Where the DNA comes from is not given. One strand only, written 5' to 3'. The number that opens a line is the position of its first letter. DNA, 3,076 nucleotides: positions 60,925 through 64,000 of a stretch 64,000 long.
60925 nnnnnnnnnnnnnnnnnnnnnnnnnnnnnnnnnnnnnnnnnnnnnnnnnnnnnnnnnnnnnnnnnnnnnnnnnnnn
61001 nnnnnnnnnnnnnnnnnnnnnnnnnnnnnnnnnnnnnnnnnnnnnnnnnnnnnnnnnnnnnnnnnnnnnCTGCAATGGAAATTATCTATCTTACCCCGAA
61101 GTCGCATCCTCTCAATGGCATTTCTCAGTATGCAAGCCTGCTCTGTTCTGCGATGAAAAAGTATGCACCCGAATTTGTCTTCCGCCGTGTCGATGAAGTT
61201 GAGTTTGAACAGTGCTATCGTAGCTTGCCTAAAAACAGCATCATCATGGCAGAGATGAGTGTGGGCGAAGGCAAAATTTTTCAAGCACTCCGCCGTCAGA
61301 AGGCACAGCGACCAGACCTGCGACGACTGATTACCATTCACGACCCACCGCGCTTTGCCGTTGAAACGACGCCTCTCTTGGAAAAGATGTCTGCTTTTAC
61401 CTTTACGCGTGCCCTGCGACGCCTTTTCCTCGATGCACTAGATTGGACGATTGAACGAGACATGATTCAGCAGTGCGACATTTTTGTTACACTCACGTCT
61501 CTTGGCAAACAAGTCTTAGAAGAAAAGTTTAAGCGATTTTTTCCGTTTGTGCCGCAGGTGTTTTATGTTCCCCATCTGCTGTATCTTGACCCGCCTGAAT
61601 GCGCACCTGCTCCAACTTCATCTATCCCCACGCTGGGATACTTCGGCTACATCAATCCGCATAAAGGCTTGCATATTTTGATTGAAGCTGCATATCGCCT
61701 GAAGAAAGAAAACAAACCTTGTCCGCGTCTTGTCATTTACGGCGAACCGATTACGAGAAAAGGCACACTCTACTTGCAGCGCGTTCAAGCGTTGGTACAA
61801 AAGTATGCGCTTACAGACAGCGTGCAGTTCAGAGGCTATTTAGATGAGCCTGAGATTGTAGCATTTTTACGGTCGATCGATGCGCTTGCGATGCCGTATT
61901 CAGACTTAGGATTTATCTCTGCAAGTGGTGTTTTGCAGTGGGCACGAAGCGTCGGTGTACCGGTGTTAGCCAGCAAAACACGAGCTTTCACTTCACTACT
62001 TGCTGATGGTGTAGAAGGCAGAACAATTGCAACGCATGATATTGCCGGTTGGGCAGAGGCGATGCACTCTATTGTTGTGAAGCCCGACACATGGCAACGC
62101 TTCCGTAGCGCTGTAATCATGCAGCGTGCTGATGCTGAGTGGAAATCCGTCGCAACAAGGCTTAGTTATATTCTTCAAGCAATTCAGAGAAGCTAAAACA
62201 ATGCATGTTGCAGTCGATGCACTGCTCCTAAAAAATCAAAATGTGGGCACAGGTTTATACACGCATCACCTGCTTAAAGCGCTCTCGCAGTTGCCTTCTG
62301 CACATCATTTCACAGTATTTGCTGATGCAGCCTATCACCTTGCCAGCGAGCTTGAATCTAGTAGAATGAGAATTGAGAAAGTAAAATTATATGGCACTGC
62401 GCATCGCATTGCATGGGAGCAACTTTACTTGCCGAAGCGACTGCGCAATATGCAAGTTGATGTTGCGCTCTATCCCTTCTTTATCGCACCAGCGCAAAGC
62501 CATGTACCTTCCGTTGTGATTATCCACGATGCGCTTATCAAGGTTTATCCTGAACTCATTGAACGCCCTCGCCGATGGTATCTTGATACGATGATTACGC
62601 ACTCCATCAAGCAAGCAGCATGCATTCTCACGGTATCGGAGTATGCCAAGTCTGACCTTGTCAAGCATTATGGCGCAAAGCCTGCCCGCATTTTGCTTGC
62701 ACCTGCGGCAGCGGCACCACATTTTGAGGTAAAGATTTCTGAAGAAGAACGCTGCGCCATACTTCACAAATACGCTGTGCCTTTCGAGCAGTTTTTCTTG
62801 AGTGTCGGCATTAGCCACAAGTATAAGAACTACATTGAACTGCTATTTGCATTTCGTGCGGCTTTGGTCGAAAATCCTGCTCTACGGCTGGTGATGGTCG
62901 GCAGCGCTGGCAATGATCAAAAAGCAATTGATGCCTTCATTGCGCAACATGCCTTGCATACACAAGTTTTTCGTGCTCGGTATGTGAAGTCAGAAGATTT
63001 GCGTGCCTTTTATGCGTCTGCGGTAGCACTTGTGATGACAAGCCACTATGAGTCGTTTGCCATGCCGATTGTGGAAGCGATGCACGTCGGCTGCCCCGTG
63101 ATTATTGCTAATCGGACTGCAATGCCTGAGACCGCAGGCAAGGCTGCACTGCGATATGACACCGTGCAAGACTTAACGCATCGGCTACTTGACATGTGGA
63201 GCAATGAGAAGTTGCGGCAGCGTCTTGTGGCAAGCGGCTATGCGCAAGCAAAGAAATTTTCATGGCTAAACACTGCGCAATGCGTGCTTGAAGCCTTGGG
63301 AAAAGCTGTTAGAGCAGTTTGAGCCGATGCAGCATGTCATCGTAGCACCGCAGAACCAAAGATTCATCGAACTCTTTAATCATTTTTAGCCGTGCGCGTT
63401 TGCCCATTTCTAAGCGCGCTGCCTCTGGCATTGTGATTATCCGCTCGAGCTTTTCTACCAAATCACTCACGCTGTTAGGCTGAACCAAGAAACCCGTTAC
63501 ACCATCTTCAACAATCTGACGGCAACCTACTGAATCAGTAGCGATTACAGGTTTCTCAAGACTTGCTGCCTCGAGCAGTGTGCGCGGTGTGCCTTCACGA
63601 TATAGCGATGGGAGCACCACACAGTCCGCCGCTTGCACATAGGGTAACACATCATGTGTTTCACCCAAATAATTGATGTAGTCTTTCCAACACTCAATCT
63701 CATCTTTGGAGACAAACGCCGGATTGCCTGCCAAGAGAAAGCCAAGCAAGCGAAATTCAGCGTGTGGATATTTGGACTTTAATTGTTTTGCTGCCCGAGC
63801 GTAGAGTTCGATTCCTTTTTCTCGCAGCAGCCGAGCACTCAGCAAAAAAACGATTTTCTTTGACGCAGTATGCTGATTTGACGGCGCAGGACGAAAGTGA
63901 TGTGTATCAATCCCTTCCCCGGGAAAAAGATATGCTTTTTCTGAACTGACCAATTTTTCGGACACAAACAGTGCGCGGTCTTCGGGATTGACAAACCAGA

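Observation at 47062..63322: C25 (gingipain/PorU-like) T9SS protein hard-wired into a Wzx/Wzy-type glycan operon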

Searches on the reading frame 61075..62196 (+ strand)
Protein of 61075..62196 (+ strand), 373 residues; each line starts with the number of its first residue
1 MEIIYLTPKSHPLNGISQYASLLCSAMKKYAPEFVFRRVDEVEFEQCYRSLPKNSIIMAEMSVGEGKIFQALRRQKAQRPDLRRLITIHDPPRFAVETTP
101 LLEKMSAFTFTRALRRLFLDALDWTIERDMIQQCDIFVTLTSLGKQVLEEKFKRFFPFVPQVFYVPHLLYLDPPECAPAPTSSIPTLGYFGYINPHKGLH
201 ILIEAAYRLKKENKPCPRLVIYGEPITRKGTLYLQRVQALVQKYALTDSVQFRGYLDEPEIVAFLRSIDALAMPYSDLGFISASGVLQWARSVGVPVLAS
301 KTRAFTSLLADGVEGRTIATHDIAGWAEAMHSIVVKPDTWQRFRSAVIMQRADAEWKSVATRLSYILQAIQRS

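Call 4: search_protein_families(library=pfam, proteins=[window:61075-62196:+], max_evalue=0.01)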
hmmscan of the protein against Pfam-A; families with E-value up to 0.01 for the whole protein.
window:61075-62196:+ (373 aa): 3 families
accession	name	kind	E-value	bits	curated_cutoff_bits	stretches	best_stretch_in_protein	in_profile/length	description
PF00534.26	Glycos_transf_1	-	7.6e-18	65.1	26.4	1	186-344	17-166/172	Glycosyl transferases group 1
PF13692.12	Glyco_trans_1_4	-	6.2e-17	62.6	27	1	185-333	2-139/142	Glycosyl transferases group 1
PF20706.3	GT4-conflict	-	0.00023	20.7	26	1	126-344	139-351/385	Family 4 Glycosyltransferase in conflict systems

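Call 5: search_protein_families(library=ncbifam, proteins=[window:61075-62196:+], max_evalue=0.01)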
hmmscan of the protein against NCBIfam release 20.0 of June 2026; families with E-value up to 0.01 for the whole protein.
window:61075-62196:+ (373 aa): 10 families
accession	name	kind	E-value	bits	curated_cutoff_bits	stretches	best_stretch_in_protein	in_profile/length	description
TIGR03449.1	mycothiol_MshA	equivalog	7.1e-13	48.2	462.5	1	187-366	223-399/406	D-inositol-3-phosphate glycosyltransferase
NF041876.1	EPS_EpsE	equivalog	8.3e-11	41.7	400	1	190-346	220-371/389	exopolysaccharide biosynthesis GT4 family glycosyltransferase EpsE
TIGR04047.1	MSMEG_0565_glyc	hypoth_equivalog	3.7e-09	36.1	259.85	1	191-362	200-366/373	MSMEG_0565 family glycosyltransferase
TIGR04063.1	stp3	hypoth_equivalog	1.3e-08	34.2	442.05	1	185-367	214-392/397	TIGR04063 family PEP-CTERM/XrtA system glycosyltransferase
NF038295.1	EPS_HpsP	equivalog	5.4e-06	25.6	550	1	183-368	206-385/388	hormogonium polysaccharide biosynthesis glycosyltransferase HpsP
TIGR03088.1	stp2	hypoth_equivalog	9.9e-06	24.8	409.05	1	195-337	205-339/374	TIGR03088 family PEP-CTERM/XrtA system glycosyltransferase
TIGR03999.1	thiol_BshA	equivalog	2.7e-05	23.2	273.7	1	235-350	242-352/375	N-acetyl-alpha-D-glucosaminyl L-malate synthase BshA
TIGR04005.1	wcaL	equivalog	0.00022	20.2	537.6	1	195-331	233-365/406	colanic acid biosynthesis glycosyltransferase WcaL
NF046085.1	XrtY_assoc_Gly1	equivalog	0.0011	17.9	400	1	119-315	147-329/387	XrtY-associated glycosyltransferase XYAG1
TIGR02149.1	glgA_Coryne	subfamily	0.0079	15.4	302.4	0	184-367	204-387/391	glycogen synthase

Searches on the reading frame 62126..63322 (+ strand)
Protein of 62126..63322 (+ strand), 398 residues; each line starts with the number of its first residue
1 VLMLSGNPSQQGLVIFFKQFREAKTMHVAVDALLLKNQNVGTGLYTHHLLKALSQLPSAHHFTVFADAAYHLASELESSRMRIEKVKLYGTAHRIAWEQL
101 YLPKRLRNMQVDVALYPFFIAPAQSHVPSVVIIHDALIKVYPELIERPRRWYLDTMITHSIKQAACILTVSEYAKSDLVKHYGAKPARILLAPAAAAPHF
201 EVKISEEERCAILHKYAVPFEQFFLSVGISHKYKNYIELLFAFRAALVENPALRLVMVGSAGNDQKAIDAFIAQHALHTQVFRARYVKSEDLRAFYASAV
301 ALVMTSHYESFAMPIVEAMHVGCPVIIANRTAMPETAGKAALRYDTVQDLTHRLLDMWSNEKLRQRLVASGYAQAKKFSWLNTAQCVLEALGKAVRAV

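Call 4: search_protein_families(library=pfam, proteins=[window:62126-63322:+], max_evalue=0.01)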
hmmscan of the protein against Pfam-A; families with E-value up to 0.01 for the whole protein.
window:62126-63322:+ (398 aa): 6 families
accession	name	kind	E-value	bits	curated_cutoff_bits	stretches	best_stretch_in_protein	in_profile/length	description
PF00534.26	Glycos_transf_1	-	1.1e-23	84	26.4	1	222-372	16-170/172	Glycosyl transferases group 1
PF13692.12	Glyco_trans_1_4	-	6.2e-17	62.6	27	1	225-359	5-141/142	Glycosyl transferases group 1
PF13439.12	Glyco_transf_4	-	5.2e-12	46.5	28.5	1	41-190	3-160/170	Glycosyltransferase Family 4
PF13524.12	Glyco_trans_1_2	-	2.4e-07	31.2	25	1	246-376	9-130/144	Glycosyl transferase-like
PF13579.12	Glyco_trans_4_4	-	3e-07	31.4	29.7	1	41-193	2-156/158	Glycosyl transferase 4-like domain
PF20706.3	GT4-conflict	-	4.8e-05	22.9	26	1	250-331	230-314/385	Family 4 Glycosyltransferase in conflict systems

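Call 5: search_protein_families(library=ncbifam, proteins=[window:62126-63322:+], max_evalue=0.01)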
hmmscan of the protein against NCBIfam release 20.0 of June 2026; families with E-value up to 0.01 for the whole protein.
window:62126-63322:+ (398 aa): 23 families
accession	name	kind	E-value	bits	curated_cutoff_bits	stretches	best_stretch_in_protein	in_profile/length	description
TIGR04047.1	MSMEG_0565_glyc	hypoth_equivalog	2.4e-19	69.6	259.85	1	153-389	128-369/373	MSMEG_0565 family glycosyltransferase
TIGR03449.1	mycothiol_MshA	equivalog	8.4e-15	54.6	462.5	1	162-395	163-404/406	D-inositol-3-phosphate glycosyltransferase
TIGR04157.1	glyco_rSAM_CFB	subfamily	5.3e-12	45.4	400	1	161-336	167-338/406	TIGR04157 family glycosyltransferase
TIGR03999.1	thiol_BshA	equivalog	3.8e-11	42.5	273.7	1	153-379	134-358/375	N-acetyl-alpha-D-glucosaminyl L-malate synthase BshA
NF038295.1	EPS_HpsP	equivalog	6.4e-11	41.9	550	1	152-390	143-383/388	hormogonium polysaccharide biosynthesis glycosyltransferase HpsP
NF038229.1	Glyco4_Geo_Pelo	equivalog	3.7e-10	39.3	400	1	156-375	102-316/338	GPMC system family 4 glycosyltransferase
NF047684.1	TeichurnBiosyTuaC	equivalog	3.7e-09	36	550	1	123-374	129-368/391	teichuronic acid biosynthesis protein TuaC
NF041010.1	glycosy_Agl16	equivalog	3.9e-09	35.8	575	1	118-390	94-347/352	glycosylation protein Agl16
NF041876.1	EPS_EpsE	equivalog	9.5e-08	31.7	400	1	226-379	219-381/389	exopolysaccharide biosynthesis GT4 family glycosyltransferase EpsE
TIGR02149.1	glgA_Coryne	subfamily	1.5e-07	30.9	302.4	1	159-388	140-384/391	glycogen synthase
NF050063.1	ProtGlycPglJ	equivalog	3.2e-07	29.9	500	1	158-389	139-361/363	N-acetylgalactosamine-N,N'-diacetylbacillosaminyl-diphospho-undecaprenol 4-alpha-N-acetylgalactosaminyltransferase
NF053787.1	GlcN_PG_synth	equivalog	1.5e-06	27.3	480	1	283-384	246-349/361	N-acetylglucosaminyl phosphatidylglycerol synthase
NF053513.1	Gtran_IagA_BgsA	equivalog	3.2e-06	26.4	460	1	156-381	98-318/333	LTA glycolipid anchor biosynthesis glycosyltransferase, IagA/BgsA family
NF046085.1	XrtY_assoc_Gly1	equivalog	4.1e-06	25.9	400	1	153-335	150-321/387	XrtY-associated glycosyltransferase XYAG1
TIGR03088.1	stp2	hypoth_equivalog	5.6e-06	25.6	409.05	1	221-335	194-309/374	TIGR03088 family PEP-CTERM/XrtA system glycosyltransferase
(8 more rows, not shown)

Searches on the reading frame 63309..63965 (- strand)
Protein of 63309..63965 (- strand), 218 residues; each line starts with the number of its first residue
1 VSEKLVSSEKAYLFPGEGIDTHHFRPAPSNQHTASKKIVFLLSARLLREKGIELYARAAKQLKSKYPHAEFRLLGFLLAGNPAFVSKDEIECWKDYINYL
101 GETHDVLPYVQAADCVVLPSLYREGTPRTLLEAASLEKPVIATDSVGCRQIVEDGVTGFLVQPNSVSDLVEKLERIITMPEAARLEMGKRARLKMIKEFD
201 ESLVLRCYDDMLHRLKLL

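Call 22: search_protein_families(library=pfam, proteins=[window:63309-63965:-], max_evalue=0.0001)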
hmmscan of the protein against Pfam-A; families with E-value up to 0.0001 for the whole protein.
window:63309-63965:- (218 aa): 2 families
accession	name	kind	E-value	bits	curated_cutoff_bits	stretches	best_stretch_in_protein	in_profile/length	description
PF00534.26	Glycos_transf_1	-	5.4e-29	101.4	26.4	1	33-192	11-170/172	Glycosyl transferases group 1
PF13692.12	Glyco_trans_1_4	-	2.1e-26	93.3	27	1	39-178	3-141/142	Glycosyl transferases group 1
